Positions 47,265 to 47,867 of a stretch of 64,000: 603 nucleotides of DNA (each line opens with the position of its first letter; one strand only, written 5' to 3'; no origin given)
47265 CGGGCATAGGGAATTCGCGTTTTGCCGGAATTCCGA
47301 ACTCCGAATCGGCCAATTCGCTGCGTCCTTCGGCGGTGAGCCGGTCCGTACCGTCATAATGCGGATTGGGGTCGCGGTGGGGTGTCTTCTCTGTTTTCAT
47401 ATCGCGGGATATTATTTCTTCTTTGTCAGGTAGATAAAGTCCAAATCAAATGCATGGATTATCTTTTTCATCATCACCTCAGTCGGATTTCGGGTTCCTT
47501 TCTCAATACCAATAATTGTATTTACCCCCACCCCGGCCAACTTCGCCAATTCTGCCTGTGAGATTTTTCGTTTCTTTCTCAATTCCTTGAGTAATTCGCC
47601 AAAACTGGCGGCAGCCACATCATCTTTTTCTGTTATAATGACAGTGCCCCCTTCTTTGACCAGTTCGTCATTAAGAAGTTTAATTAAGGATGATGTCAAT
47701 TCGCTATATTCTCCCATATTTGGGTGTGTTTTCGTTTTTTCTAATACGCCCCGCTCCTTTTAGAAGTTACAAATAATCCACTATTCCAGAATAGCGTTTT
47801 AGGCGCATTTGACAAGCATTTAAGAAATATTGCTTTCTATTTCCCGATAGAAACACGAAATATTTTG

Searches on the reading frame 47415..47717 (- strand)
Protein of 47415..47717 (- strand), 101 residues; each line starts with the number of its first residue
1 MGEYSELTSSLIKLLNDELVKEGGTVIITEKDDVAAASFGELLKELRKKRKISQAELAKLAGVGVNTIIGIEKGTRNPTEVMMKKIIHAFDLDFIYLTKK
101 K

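Call 8: search_protein_families(library=pfam, proteins=[window:47415-47717:-], max_evalue=0.001)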
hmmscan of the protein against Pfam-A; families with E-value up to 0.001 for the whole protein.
window:47415-47717:- (101 aa): 5 families
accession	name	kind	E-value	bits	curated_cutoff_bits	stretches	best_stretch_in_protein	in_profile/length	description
PF01381.28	HTH_3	-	2.4e-15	56.7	23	1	43-97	1-55/55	Helix-turn-helix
PF12844.13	HTH_19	-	3.2e-12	46.6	30.2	1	40-93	1-54/64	Helix-turn-helix domain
PF13560.12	HTH_31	-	4.2e-09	37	27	1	39-92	2-56/64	Helix-turn-helix domain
PF13443.12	HTH_26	-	9.6e-05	23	22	1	43-84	2-45/63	Cro/C1-type HTH DNA-binding domain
PF15731.11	MqsA_antitoxin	-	0.00022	21.8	30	1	39-84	70-115/131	Antitoxin component of bacterial toxin-antitoxin system, MqsA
